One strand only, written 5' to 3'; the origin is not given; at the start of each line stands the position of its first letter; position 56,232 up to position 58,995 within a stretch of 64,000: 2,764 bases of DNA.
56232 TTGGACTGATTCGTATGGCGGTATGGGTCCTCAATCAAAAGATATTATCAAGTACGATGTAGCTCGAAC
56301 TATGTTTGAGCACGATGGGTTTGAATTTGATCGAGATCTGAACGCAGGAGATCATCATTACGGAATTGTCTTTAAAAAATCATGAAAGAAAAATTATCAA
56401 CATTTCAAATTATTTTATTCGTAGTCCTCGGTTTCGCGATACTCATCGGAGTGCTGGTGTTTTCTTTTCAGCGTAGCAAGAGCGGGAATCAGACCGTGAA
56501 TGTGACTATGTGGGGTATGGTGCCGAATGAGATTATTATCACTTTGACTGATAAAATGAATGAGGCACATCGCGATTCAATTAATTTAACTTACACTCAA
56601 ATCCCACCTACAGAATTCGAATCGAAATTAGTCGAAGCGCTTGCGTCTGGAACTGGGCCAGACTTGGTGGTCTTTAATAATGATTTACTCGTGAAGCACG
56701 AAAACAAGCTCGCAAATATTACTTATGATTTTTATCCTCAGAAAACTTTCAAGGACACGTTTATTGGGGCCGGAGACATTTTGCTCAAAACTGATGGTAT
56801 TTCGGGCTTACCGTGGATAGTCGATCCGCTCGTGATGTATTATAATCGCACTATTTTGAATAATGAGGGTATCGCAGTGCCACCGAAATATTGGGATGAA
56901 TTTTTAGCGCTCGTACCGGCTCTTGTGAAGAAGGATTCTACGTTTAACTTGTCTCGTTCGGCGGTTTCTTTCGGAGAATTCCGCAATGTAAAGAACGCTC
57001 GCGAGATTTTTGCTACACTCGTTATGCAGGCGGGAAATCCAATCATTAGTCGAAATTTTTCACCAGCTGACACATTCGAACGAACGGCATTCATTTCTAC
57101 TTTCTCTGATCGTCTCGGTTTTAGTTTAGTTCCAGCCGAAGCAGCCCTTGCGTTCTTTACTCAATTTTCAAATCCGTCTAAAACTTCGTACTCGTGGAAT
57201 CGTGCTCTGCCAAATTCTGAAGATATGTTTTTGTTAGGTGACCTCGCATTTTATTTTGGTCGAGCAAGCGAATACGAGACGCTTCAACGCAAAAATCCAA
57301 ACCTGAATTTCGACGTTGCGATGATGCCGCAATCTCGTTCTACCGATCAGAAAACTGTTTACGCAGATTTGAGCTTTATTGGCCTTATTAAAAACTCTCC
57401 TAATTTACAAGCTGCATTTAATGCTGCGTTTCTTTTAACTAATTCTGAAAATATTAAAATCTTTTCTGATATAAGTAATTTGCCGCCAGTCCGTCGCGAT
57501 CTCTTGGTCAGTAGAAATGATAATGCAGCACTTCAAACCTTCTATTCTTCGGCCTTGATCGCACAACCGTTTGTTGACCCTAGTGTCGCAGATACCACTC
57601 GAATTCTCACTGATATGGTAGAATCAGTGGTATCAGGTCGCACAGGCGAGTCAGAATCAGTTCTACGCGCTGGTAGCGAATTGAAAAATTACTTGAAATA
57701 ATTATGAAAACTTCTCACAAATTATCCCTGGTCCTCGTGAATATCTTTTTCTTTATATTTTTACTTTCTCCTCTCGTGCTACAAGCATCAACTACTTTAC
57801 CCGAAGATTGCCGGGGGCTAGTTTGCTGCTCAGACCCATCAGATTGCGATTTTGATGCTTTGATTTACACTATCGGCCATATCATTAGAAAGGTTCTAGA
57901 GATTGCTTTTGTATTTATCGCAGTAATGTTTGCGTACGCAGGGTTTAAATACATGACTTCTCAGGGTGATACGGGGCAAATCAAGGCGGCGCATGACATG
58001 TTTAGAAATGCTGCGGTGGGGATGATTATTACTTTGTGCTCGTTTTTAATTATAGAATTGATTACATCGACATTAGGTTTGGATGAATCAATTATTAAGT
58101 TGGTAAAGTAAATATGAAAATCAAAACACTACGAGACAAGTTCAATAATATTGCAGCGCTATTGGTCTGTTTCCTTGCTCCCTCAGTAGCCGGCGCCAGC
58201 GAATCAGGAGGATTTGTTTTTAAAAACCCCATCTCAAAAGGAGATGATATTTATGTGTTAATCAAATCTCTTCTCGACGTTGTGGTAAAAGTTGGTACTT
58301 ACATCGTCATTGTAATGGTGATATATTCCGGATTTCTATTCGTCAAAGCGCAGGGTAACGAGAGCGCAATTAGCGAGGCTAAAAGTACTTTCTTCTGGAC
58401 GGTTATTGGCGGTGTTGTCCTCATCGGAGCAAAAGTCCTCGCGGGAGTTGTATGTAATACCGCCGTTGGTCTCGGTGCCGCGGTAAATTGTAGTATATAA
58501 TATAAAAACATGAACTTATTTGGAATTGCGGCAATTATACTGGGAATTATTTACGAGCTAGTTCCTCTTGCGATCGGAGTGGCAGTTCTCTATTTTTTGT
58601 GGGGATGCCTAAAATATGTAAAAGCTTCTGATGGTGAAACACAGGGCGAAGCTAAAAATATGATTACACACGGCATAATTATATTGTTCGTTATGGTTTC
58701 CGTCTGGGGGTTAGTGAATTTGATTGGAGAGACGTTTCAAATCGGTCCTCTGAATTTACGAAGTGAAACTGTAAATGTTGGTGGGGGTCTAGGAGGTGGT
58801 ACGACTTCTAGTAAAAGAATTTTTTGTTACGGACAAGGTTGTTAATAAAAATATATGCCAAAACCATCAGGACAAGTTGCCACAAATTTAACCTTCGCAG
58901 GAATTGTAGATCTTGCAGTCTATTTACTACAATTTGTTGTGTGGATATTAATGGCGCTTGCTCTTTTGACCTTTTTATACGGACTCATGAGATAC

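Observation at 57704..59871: Array of six tandem paralogous small membrane proteins with TrbC/VirB2-type pilin architecture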

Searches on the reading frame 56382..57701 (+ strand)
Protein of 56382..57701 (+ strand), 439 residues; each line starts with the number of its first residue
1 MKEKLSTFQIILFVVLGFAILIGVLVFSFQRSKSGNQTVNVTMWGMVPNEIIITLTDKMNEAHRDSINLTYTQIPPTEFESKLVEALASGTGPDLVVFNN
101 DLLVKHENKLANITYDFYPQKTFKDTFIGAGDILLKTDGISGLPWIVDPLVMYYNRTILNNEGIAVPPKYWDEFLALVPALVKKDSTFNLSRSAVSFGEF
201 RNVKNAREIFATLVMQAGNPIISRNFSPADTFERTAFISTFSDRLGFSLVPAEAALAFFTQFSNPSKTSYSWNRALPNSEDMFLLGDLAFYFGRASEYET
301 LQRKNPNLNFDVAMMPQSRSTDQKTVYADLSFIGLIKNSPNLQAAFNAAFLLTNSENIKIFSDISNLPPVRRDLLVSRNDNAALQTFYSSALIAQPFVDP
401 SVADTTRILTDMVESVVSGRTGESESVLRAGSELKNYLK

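Call 3: search_protein_families(library=pfam, proteins=[window:56382-57701:+], max_evalue=1)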
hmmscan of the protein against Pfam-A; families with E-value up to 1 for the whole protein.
window:56382-57701:+ (439 aa): 3 families
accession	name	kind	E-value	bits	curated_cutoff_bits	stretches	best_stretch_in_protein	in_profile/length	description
PF13416.11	SBP_bac_8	-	3.6e-22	79.9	27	1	55-373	2-264/279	Bacterial extracellular solute-binding protein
PF01547.30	SBP_bac_1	-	5.7e-14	53.2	26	1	63-349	21-298/307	Bacterial extracellular solute-binding protein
PF14916.11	CCDC92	-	0.19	12.1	28.3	1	297-323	28-54/57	Coiled-coil domain of unknown function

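Call 4: search_protein_families(library=ncbifam, proteins=[window:56382-57701:+], max_evalue=1)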
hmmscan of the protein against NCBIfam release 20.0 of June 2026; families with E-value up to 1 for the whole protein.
window:56382-57701:+ (439 aa): 4 families
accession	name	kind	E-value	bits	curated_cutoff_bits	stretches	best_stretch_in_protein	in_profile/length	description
NF007011.0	PRK09474.1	equivalog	4.5e-06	25.7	291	1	76-185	66-169/396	maltose/maltodextrin ABC transporter substrate-binding protein MalE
TIGR03850.1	bind_CPR_0540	equivalog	0.001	17.8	299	1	143-180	154-190/437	carbohydrate ABC transporter substrate-binding protein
NF053763.1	ABCarbgalBndGanS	equivalog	0.037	12.8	700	1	88-176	87-171/420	galactooligosaccharide ABC transporter substrate-binding protein GanS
TIGR03851.1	chitin_NgcE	equivalog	0.13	11.2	399.65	1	146-185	159-197/450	N-acetylglucosamine/diacetylchitobiose ABC transporter substrate-binding protein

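Call 11: find_encoding_contigs(protein=window:56382-57701:+, flank=10000, max_places=6)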
Protein window:56382-57701:+ (439 aa): 1 contig read that carries it; 1 place shown.
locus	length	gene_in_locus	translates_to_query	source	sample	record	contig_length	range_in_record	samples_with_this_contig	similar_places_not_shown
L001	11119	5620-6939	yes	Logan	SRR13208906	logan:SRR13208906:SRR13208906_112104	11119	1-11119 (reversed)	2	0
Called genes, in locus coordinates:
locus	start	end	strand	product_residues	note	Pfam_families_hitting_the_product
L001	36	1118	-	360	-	PF00575:S1 (weak), PF21543:CvfB_2nd (faint), PF23459:S1_RRP5 (faint), PF02599:CsrA (faint), PF21710:Spt6_S1 (faint), PF00575:S1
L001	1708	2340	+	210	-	PF13483:Lactamase_B_3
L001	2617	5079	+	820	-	PF00521:DNA_topoisoIV, PF03989:DNA_gyraseA_C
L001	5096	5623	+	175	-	PF01135:PCMT, PF01209:Ubie_methyltran, PF01728:FtsJ (weak), PF05175:MTS, PF13847:Methyltransf_31, PF08241:Methyltransf_11, PF08242:Methyltransf_12, PF13649:Methyltransf_25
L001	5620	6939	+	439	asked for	PF01547:SBP_bac_1, PF13416:SBP_bac_8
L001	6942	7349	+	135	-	-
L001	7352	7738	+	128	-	PF04956:TrbC, PF18895:T4SS_pilin (weak)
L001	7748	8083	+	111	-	-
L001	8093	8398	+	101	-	PF18895:T4SS_pilin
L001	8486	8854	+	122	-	PF18895:T4SS_pilin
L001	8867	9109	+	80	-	PF18895:T4SS_pilin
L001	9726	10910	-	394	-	-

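Call 79: find_homologous_proteins(query=window:56382-57698:+, max_evalue=0.00001)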
Query window:56382-57698:+ (439 aa): 2196 proteins with E <= 0.00001 among 8000 candidates; the best 120 are listed.
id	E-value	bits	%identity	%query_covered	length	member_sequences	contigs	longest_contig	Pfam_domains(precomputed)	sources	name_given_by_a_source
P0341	9.9e-286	965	100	100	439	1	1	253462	PF13416.12,PF01547.31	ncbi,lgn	-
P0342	8.2e-275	929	95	100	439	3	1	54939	PF13416.12,PF01547.31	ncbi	-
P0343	6.2e-235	798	79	100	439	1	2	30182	PF13416.12,PF01547.31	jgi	jgi:ABC-type glycerol-3-phosphate transport system substrate-binding protein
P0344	1.2e-216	738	73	100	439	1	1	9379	PF13416.12,PF01547.31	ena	-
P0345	7.5e-214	728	73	100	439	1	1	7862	PF13416.12,PF01547.31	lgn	-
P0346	5.8e-211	719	73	100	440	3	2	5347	PF13416.12,PF01547.31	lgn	-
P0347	2.7e-204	697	71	100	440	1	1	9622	PF13416.12,PF01547.31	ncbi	-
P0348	2.0e-175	602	61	100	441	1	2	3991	PF13416.12,PF01547.31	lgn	-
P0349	5.1e-175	601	63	100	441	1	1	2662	PF13416.12,PF01547.31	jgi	jgi:ABC-type glycerol-3-phosphate transport system substrate-binding protein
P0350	2.1e-166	572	59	100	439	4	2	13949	PF13416.12,PF01547.31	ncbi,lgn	-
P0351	2.3e-161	556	59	99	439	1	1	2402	PF13416.12,PF01547.31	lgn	-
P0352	4.6e-161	555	59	99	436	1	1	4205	PF13416.12,PF01547.31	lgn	-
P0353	7.9e-161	554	57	100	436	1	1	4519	PF13416.12,PF01547.31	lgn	-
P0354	3.0e-158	545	57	99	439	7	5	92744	PF13416.12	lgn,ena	-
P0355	1.8e-157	543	59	99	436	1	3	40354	PF13416.12,PF01547.31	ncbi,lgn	-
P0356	2.2e-157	543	56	100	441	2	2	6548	PF13416.12,PF01547.31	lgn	-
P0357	7.1e-147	508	51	100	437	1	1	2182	PF13416.12,PF01547.31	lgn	-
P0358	1.1e-146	507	53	100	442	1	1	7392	PF13416.12,PF01547.31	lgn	-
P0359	5.0e-144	499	53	97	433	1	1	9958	PF13416.12,PF01547.31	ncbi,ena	-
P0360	3.1e-141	489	51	100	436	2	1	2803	PF13416.12,PF01547.31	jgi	jgi:ABC-type glycerol-3-phosphate transport system substrate-binding protein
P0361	6.4e-141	488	53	99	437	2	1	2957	PF13416.12,PF01547.31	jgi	jgi:ABC-type glycerol-3-phosphate transport system substrate-binding protein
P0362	9.6e-139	481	51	100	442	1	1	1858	PF13416.12,PF01547.31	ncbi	-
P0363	3.4e-138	479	52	100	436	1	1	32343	PF13416.12,PF01547.31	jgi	jgi:ABC-type glycerol-3-phosphate transport system substrate-binding protein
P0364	1.8e-136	474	50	98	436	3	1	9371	PF13416.12,PF01547.31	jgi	-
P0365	8.4e-136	471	50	98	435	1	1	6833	PF13416.12,PF01547.31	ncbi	ncbi:MAG: extracellular solute-binding protein [bacterium]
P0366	1.6e-135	471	51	99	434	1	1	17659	PF13416.12,PF01547.31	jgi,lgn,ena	-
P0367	3.9e-135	469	50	99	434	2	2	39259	PF13416.12,PF01547.31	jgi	jgi:ABC-type glycerol-3-phosphate transport system substrate-binding protein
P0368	5.5e-134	465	50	100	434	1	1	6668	PF13416.12,PF01547.31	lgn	-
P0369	9.9e-134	465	50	99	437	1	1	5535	PF13416.12,PF01547.31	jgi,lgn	-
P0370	4.0e-133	463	50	100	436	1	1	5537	PF01547.31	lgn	-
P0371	5.1e-133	462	49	100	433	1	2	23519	PF13416.12,PF01547.31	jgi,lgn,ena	-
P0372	8.2e-133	462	49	98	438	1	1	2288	PF13416.12,PF01547.31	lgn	-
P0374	5.0e-132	459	49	99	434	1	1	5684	PF13416.12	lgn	-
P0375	1.1e-131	458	49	100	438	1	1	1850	PF13416.12,PF01547.31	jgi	jgi:ABC-type glycerol-3-phosphate transport system substrate-binding protein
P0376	4.5e-131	456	48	100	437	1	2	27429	PF13416.12,PF01547.31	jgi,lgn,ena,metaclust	metaclust:\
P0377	8.8e-131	455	49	100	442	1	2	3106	PF13416.12,PF01547.31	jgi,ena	-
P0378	1.3e-130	454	49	100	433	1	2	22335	PF13416.12,PF01547.31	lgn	-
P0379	1.5e-130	454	49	98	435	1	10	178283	PF13416.12,PF01547.31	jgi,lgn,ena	jgi:ABC-type glycerol-3-phosphate transport system substrate-binding protein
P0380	3.2e-130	453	48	99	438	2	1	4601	PF13416.12,PF01547.31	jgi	-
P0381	3.5e-130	453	47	100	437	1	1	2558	PF13416.12,PF01547.31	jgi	jgi:ABC-type glycerol-3-phosphate transport system substrate-binding protein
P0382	5.0e-130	452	50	97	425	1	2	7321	PF13416.12,PF01547.31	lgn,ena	-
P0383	5.2e-130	452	49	99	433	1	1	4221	PF13416.12,PF01547.31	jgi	-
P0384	2.2e-129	450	49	100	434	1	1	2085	PF13416.12,PF01547.31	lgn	-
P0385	3.1e-129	450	49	99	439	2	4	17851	PF13416.12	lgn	-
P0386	3.7e-129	450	48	100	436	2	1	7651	PF13416.12,PF01547.31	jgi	jgi:ABC-type glycerol-3-phosphate transport system substrate-binding protein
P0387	1.8e-128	447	46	100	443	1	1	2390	PF13416.12,PF01547.31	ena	-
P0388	2.0e-128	447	49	100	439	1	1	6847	PF13416.12,PF01547.31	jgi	jgi:ABC-type glycerol-3-phosphate transport system substrate-binding protein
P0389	3.1e-128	447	48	99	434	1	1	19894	PF13416.12,PF01547.31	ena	-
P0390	4.7e-128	446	48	100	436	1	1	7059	PF13416.12,PF01547.31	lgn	-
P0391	7.0e-128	445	48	100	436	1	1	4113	PF13416.12,PF01547.31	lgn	-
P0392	9.2e-128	445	49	100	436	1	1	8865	PF13416.12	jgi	jgi:multiple sugar transport system substrate-binding protein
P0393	1.3e-127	444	48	100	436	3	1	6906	PF13416.12,PF01547.31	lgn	-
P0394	1.9e-127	444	47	97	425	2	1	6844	PF13416.12,PF01547.31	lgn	-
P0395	3.8e-127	443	49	97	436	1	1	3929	PF13416.12,PF01547.31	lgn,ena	-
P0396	4.5e-127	443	49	95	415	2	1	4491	PF13416.12,PF01547.31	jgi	jgi:ABC-type glycerol-3-phosphate transport system substrate-binding protein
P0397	1.6e-126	441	48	94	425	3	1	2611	PF13416.12,PF01547.31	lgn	-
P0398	7.9e-126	439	46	100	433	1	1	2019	PF13416.12,PF01547.31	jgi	jgi:ABC-type glycerol-3-phosphate transport system substrate-binding protein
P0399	1.7e-125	437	48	97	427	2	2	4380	PF13416.12,PF01547.31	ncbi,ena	-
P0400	2.9e-125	437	48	100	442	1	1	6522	PF13416.12,PF01547.31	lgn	-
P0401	7.7e-125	435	46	99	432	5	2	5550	PF13416.12,PF01547.31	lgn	-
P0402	3.5e-124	433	46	100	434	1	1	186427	PF01547.31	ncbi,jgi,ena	-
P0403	4.8e-124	433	48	99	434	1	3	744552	PF13416.12,PF01547.31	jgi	jgi:ABC-type glycerol-3-phosphate transport system substrate-binding protein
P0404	6.2e-124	432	46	100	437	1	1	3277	PF13416.12,PF01547.31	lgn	-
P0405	7.1e-124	432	48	97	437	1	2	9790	PF13416.12,PF01547.31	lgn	-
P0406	9.5e-124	432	49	100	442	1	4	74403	PF13416.12,PF01547.31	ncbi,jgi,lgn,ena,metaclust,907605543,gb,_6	metaclust:\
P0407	1.1e-123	431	46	100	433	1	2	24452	PF13416.12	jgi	jgi:ABC-type glycerol-3-phosphate transport system substrate-binding protein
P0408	1.6e-123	431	47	99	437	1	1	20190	PF13416.12,PF01547.31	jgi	jgi:ABC-type glycerol-3-phosphate transport system substrate-binding protein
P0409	2.5e-123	430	47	100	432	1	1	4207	PF13416.12,PF01547.31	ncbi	-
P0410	4.6e-123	429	47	97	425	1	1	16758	PF13416.12,PF01547.31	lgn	-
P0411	1.1e-122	428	49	100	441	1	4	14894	PF13416.12,PF01547.31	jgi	jgi:ABC-type glycerol-3-phosphate transport system substrate-binding protein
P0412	1.8e-122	428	49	100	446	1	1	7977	PF13416.12,PF01547.31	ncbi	-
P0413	3.3e-122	427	46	100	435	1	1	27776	PF13416.12,PF01547.31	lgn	-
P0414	4.1e-122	426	45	99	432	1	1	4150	PF13416.12,PF01547.31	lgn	-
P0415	5.1e-122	426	46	99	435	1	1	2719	PF13416.12,PF01547.31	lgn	-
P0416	8.3e-122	425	44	100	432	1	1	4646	PF13416.12,PF01547.31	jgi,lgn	-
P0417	1.3e-121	425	47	100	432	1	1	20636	PF13416.12,PF01547.31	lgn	-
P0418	2.0e-120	421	45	100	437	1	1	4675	PF13416.12,PF01547.31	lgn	-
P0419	2.8e-120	420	45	99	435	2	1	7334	PF13416.12,PF01547.31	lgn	-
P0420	4.4e-120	420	47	98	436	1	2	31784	PF01547.31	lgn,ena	-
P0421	1.4e-119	418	45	99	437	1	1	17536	PF13416.12,PF01547.31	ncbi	-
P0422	2.7e-119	417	46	100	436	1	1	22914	PF13416.12,PF01547.31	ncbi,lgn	-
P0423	7.0e-119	416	46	100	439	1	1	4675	PF01547.31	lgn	-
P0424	8.5e-119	415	44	99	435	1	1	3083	PF13416.12,PF01547.31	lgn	-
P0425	2.0e-118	414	47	99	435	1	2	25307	PF13416.12,PF01547.31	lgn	-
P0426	6.0e-118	413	48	93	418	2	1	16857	PF01547.31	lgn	-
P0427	2.3e-117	411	45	99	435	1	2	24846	PF13416.12,PF01547.31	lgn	-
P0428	3.1e-117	410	43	99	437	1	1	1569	PF13416.12,PF01547.31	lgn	-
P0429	3.2e-117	410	45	98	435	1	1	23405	PF01547.31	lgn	-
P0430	4.8e-117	410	43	99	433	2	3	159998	PF13416.12,PF01547.31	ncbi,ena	-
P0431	6.7e-117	409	45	99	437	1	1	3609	PF13416.12,PF01547.31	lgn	-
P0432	9.4e-117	409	45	100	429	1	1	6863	PF13416.12,PF01547.31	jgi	jgi:ABC-type glycerol-3-phosphate transport system substrate-binding protein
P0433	1.6e-116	408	43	99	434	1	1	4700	PF13416.12,PF01547.31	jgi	-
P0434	2.7e-116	407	46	98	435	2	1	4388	PF13416.12,PF01547.31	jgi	jgi:multiple sugar transport system substrate-binding protein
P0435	5.1e-116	406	43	93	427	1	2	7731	PF13416.12,PF01547.31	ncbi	-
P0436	3.1e-115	404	46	93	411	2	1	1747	PF13416.12,PF01547.31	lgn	-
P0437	4.8e-115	403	44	98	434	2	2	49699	PF13416.12,PF01547.31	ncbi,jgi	ncbi:MAG: hypothetical protein RL150_47 [Candidatus Parcubacteria bacterium]|jgi:ABC-type glycerol-3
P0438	1.5e-114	401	44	100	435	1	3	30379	PF13416.12,PF01547.31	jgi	jgi:multiple sugar transport system substrate-binding protein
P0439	3.5e-114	400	45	100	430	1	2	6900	PF13416.12,PF01547.31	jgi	jgi:ABC-type glycerol-3-phosphate transport system substrate-binding protein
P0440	1.1e-113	399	44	99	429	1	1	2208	PF13416.12,PF01547.31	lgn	-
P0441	2.0e-113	398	43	98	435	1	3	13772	PF13416.12,PF01547.31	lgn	-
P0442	4.0e-113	397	43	99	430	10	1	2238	PF13416.12,PF01547.31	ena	-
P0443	5.5e-113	396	43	100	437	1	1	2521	PF13416.12,PF01547.31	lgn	-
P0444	6.2e-113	396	43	98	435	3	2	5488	PF13416.12,PF01547.31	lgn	-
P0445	9.0e-113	396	43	100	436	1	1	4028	PF13416.12,PF01547.31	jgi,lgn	-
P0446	1.0e-112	395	42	97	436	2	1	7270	PF13416.12,PF01547.31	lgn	-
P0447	1.3e-112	395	45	100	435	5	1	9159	PF13416.12,PF01547.31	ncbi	ncbi:MAG TPA: extracellular solute-binding protein [Candidatus Paceibacterota bacterium]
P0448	2.6e-112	394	45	99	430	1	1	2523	PF13416.12,PF01547.31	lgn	-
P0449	2.8e-112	394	42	100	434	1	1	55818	PF13416.12,PF01547.31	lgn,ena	-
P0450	5.0e-112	393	45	98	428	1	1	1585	PF13416.12,PF01547.31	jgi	-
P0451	7.1e-112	393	45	99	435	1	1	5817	PF13416.12,PF01547.31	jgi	-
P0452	1.7e-111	391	43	99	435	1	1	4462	PF13416.12,PF01547.31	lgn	-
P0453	2.7e-111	391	43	99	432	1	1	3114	PF13416.12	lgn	-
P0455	5.4e-111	390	44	100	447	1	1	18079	PF13416.12,PF01547.31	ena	-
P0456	6.3e-111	390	44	100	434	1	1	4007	PF13416.12,PF01547.31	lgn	-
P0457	7.5e-111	389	43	100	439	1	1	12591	PF13416.12,PF01547.31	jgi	-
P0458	8.4e-111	389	44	98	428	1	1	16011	PF13416.12,PF01547.31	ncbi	-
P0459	4.7e-110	387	42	100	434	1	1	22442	PF01547.31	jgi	jgi:ABC-type glycerol-3-phosphate transport system substrate-binding protein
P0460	5.9e-110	386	43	98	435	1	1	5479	PF13416.12,PF01547.31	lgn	-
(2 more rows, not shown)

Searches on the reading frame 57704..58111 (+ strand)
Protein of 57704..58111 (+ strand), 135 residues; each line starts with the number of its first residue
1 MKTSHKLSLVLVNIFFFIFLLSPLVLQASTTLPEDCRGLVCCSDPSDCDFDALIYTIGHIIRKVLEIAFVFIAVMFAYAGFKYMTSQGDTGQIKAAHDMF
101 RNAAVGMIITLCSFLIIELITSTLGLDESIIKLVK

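Call 3: search_protein_families(library=pfam, proteins=[window:57704-58111:+], max_evalue=1)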
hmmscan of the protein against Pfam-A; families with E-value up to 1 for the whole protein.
window:57704-58111:+ (135 aa): 3 families
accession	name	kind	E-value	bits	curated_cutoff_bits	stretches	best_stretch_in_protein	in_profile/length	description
PF18895.5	T4SS_pilin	-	0.00032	21.2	26.6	1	65-118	17-69/71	Type IV secretion system pilin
PF09622.15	DUF2391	-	0.0014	18.6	22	1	64-134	37-104/275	Putative integral membrane protein (DUF2391)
PF04956.18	TrbC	-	0.28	11.8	27.9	0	3-96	7-75/98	TrbC/VIRB2 pilin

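Call 4: search_protein_families(library=ncbifam, proteins=[window:57704-58111:+], max_evalue=1)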
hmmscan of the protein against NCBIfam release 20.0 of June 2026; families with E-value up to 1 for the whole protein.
window:57704-58111:+ (135 aa): 3 families
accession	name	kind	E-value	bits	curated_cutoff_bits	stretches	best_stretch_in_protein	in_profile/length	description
NF045849.1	ICE_MMCAP2_0565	equivalog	1.2e-05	24.9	40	1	63-123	19-79/80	Mbov_0395 family pilin-like conjugal transfer protein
NF045890.1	conj_pls20_p028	equivalog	0.0079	15.1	150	1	57-122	58-118/377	pLS20_p028 family conjugation system transmembrane protein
TIGR02866.1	CoxB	equivalog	0.026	14.1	147.7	1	62-122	17-78/202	cytochrome c oxidase subunit II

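Call 59: search_protein_families(library=phrogs, proteins=[window:57704-58111:+], max_evalue=0.01)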
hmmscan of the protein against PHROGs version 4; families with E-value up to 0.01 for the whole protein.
window:57704-58111:+ (135 aa): 0 families

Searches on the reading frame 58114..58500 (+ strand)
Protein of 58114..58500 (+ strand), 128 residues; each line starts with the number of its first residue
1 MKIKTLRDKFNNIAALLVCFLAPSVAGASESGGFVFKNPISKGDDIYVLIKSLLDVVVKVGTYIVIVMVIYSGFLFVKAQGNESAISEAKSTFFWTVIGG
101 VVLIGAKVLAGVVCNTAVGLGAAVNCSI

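Call 3: search_protein_families(library=pfam, proteins=[window:58114-58500:+], max_evalue=1)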
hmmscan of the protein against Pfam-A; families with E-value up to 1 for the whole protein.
window:58114-58500:+ (128 aa): 3 families
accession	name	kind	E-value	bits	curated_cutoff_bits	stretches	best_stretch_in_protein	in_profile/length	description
PF04956.18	TrbC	-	4.1e-08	33.8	27.9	1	2-110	2-95/98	TrbC/VIRB2 pilin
PF18895.5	T4SS_pilin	-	1.4e-06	28.7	26.6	1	43-113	2-71/71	Type IV secretion system pilin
PF14147.11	Spore_YhaL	-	0.019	15.1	27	1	63-85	6-28/52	Sporulation protein YhaL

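Call 4: search_protein_families(library=ncbifam, proteins=[window:58114-58500:+], max_evalue=1)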
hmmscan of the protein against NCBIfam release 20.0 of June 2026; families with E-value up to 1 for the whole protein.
window:58114-58500:+ (128 aa): 1 family
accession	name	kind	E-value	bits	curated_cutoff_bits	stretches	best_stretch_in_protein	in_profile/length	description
NF045849.1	ICE_MMCAP2_0565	equivalog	0.0067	16.1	40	1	45-115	8-78/80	Mbov_0395 family pilin-like conjugal transfer protein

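Call 59: search_protein_families(library=phrogs, proteins=[window:58114-58500:+], max_evalue=0.01)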
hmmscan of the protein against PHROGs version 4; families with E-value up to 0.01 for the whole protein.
window:58114-58500:+ (128 aa): 0 families

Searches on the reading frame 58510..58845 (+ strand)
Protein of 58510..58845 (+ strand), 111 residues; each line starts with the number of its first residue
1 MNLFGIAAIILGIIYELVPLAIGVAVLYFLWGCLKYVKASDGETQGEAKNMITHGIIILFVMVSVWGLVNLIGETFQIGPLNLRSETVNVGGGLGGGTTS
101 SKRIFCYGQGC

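Call 3: search_protein_families(library=pfam, proteins=[window:58510-58845:+], max_evalue=1)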
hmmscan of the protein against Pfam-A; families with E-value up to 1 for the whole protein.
window:58510-58845:+ (111 aa): 3 families
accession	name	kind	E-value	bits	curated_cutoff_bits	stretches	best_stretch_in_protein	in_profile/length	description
PF18895.5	T4SS_pilin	-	1.8e-06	28.3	26.6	1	6-72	5-71/71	Type IV secretion system pilin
PF13197.11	DUF4013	-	0.0093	16.3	26.9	1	5-67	47-105/168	Protein of unknown function (DUF4013)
PF04109.21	ATG9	-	0.14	11.5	27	1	5-67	24-96/478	Autophagy protein ATG9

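Call 4: search_protein_families(library=ncbifam, proteins=[window:58510-58845:+], max_evalue=1)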
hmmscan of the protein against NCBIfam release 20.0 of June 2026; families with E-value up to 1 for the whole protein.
window:58510-58845:+ (111 aa): 1 family
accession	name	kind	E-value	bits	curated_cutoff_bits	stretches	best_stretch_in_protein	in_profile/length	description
NF045849.1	ICE_MMCAP2_0565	equivalog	0.0095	15.6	40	1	9-72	15-76/80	Mbov_0395 family pilin-like conjugal transfer protein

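Call 59: search_protein_families(library=phrogs, proteins=[window:58510-58845:+], max_evalue=0.01)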
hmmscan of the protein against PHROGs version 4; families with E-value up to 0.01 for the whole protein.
window:58510-58845:+ (111 aa): 0 families
